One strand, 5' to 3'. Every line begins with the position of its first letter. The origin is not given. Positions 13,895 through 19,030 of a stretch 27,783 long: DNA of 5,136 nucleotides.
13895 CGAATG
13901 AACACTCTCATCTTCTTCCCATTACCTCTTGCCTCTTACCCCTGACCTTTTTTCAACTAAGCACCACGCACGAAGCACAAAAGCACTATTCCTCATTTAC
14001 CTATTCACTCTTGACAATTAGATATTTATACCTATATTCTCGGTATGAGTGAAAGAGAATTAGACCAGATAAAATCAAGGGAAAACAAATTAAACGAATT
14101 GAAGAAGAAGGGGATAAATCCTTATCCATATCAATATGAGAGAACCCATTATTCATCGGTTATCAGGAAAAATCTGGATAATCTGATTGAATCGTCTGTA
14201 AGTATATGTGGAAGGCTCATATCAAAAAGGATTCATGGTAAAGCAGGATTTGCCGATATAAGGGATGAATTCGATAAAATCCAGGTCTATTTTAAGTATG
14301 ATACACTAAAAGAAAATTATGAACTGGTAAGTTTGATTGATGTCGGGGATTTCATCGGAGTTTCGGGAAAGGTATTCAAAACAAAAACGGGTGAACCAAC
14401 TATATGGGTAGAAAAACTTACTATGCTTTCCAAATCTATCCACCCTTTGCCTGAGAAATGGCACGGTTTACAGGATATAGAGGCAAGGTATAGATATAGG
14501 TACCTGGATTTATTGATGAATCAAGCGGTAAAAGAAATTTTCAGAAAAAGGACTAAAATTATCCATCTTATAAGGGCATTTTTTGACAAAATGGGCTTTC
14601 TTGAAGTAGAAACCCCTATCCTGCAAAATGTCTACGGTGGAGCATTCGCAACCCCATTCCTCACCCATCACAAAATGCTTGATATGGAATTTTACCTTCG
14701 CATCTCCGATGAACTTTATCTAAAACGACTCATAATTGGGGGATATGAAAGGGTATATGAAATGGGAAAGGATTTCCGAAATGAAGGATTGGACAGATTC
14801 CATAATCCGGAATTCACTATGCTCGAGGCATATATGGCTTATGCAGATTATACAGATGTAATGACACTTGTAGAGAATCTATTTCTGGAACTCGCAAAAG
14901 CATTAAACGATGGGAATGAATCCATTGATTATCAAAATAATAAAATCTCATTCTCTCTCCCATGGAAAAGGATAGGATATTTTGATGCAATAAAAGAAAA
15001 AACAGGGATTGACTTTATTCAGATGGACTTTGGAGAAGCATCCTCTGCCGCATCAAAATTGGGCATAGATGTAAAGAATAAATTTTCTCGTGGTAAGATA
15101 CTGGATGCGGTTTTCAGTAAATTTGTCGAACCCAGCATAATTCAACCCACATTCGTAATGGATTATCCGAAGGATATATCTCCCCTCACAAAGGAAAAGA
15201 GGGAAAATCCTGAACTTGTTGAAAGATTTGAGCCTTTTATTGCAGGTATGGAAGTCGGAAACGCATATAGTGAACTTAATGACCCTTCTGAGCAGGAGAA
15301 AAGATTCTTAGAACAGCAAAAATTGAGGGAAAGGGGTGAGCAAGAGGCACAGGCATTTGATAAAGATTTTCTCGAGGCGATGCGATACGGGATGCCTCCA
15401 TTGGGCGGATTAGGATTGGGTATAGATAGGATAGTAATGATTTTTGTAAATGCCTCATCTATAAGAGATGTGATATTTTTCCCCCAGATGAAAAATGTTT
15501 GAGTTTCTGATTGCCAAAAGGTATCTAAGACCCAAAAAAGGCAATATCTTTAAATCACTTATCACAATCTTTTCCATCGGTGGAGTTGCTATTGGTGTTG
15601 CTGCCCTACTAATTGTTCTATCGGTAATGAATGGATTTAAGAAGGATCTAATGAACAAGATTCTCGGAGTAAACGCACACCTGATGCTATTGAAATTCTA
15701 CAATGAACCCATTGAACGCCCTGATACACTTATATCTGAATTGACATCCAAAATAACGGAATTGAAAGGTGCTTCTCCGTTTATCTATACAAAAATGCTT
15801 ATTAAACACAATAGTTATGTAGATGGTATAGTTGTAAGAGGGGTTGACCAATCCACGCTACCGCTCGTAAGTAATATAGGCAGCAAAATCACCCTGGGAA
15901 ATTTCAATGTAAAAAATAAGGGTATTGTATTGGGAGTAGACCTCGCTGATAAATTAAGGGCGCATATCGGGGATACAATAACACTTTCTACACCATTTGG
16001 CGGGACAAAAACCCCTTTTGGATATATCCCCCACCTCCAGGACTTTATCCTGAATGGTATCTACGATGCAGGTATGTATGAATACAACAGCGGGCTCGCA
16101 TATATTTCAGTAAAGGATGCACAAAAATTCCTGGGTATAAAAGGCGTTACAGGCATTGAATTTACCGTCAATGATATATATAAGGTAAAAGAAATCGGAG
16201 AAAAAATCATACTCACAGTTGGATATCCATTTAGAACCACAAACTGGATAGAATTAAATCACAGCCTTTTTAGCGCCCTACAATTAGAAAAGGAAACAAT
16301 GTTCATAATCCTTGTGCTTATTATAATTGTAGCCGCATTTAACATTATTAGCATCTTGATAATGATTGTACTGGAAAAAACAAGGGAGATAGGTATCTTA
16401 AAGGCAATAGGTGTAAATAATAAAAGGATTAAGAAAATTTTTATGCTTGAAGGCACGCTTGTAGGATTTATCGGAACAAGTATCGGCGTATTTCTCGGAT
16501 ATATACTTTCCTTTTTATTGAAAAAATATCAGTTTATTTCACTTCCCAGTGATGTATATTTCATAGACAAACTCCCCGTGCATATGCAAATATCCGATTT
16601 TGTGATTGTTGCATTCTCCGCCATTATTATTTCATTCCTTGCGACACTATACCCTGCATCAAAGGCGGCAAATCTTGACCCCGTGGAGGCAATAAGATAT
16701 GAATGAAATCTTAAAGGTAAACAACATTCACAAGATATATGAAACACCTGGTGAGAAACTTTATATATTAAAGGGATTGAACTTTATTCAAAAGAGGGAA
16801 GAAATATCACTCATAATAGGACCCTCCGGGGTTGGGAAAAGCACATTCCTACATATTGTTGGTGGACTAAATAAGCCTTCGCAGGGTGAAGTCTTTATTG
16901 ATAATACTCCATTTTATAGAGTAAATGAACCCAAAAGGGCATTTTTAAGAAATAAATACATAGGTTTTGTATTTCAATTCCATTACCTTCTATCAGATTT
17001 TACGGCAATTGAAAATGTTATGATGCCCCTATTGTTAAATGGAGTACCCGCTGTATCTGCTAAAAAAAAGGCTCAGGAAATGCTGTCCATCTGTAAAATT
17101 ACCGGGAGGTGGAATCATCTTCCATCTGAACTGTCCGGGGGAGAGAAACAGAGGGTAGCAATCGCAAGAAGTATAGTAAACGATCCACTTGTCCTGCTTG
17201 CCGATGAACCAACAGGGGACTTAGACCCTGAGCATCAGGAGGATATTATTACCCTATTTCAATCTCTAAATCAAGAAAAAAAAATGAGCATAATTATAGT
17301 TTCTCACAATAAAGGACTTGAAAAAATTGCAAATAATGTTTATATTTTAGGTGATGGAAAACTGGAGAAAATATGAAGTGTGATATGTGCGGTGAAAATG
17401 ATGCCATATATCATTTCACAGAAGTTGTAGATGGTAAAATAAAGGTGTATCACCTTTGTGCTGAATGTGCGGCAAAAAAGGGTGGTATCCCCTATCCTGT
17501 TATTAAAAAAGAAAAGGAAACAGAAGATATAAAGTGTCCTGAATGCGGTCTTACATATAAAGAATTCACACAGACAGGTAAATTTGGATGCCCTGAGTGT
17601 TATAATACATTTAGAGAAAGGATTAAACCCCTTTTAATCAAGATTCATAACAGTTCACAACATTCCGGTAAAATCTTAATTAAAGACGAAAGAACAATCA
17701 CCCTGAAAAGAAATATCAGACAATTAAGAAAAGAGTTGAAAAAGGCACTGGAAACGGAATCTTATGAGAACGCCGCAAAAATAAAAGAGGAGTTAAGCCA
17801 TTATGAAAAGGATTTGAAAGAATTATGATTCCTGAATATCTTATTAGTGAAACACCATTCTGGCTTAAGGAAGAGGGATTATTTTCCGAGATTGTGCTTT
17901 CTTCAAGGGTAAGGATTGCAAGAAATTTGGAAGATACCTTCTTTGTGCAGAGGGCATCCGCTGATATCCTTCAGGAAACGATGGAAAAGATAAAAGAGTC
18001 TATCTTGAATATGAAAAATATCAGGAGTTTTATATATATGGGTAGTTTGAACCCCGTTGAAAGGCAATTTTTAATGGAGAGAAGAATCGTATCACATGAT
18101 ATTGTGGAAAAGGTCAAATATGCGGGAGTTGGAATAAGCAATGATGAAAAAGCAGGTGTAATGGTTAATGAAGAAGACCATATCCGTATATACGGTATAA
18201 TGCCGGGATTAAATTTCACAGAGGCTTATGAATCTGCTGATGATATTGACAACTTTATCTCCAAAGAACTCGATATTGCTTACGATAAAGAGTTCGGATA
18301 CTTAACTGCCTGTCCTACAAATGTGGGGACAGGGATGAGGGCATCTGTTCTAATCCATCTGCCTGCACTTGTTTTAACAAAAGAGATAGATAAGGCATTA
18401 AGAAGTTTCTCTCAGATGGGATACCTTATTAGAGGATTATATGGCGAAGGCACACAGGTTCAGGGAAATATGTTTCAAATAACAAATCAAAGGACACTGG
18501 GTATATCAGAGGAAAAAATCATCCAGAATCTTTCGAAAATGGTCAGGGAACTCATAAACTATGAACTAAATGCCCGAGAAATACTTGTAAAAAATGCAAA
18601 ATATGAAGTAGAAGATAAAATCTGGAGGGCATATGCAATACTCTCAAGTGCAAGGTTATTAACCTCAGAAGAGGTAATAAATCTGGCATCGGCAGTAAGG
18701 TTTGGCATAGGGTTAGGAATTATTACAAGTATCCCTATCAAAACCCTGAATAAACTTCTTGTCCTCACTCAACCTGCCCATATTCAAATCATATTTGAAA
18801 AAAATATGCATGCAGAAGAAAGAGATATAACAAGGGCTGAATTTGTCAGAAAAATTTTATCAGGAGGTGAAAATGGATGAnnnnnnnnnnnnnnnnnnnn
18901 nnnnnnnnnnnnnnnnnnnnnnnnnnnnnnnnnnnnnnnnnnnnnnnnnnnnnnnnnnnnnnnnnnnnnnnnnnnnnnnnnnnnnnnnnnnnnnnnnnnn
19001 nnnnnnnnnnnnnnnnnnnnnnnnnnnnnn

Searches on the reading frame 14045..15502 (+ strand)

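Call 87: search_protein_families(library=pfam, proteins=[window:14045-15502:+], max_evalue=0.00001)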
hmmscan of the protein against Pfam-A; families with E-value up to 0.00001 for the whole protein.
window:14045-15502:+ (485 aa): 2 families
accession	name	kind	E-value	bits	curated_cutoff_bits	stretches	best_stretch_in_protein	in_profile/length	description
PF00152.25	tRNA-synt_2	-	1e-94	317.5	25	1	145-483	2-308/308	tRNA synthetases class II (D, K and N)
PF01336.31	tRNA_anti-codon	-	7e-17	61.6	27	1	52-128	1-75/75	OB-fold nucleic acid binding domain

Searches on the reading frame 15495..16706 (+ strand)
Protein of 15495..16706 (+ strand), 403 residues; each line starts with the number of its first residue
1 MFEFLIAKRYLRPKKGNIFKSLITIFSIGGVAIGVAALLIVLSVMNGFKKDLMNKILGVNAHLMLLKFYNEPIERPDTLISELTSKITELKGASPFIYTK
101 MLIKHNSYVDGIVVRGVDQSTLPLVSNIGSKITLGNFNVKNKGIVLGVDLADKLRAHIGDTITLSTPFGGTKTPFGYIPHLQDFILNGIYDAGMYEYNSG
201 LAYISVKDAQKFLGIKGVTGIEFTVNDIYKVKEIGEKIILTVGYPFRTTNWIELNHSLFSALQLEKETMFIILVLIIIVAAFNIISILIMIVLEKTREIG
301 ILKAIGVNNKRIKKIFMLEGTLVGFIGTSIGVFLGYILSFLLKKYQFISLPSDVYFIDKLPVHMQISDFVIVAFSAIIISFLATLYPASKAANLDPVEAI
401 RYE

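Call 87: search_protein_families(library=pfam, proteins=[window:15495-16706:+], max_evalue=0.00001)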
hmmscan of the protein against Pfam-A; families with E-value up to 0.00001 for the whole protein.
window:15495-16706:+ (403 aa): 2 families
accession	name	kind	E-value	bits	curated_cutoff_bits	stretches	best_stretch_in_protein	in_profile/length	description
PF02687.27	FtsX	-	1.3e-22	80.5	25.5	1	270-396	1-120/120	FtsX-like permease C-terminal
PF12704.14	MacB_PCD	-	2.5e-14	54.5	27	1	24-229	1-195/207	MacB-like periplasmic core domain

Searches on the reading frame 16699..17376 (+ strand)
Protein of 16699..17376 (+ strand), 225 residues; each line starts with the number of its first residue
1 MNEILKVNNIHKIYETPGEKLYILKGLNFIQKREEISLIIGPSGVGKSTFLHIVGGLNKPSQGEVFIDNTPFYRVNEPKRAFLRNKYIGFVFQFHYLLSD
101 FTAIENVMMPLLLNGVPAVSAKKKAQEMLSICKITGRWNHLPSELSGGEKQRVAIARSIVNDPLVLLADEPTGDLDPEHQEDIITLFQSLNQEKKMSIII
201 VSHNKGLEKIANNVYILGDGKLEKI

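Call 87: search_protein_families(library=pfam, proteins=[window:16699-17376:+], max_evalue=0.00001)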
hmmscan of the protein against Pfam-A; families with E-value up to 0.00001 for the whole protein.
window:16699-17376:+ (225 aa): 3 families
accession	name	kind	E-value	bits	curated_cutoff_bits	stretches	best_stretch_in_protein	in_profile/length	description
PF00005.33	ABC_tran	-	6.6e-28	98.5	25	1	24-172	1-136/137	ABC transporter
PF02463.25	SMC_N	-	7.8e-06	25.9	40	0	142-215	134-209/220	RecF/RecN/SMC N terminal domain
PF13304.12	AAA_21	-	9.8e-06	26.3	27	0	148-204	241-299/304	AAA domain, putative AbiEii toxin, Type IV TA system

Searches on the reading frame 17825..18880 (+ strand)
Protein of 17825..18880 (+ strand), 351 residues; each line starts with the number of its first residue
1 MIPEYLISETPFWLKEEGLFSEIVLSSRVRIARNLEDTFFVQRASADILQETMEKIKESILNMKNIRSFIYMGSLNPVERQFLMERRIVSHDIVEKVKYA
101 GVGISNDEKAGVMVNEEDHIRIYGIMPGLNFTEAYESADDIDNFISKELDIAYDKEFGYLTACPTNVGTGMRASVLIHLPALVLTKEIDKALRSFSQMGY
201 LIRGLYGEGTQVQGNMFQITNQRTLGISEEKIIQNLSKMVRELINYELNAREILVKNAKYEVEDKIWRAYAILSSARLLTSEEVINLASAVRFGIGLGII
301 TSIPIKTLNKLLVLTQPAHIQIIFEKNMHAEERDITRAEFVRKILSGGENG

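Call 87: search_protein_families(library=pfam, proteins=[window:17825-18880:+], max_evalue=0.00001)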
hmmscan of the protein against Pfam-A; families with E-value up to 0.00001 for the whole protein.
window:17825-18880:+ (351 aa): 1 family
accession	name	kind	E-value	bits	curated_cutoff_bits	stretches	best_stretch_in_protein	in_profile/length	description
PF00217.24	ATP-gua_Ptrans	-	1.6e-61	207.7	22.4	1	53-248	6-201/203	ATP:guanido phosphotransferase, C-terminal catalytic domain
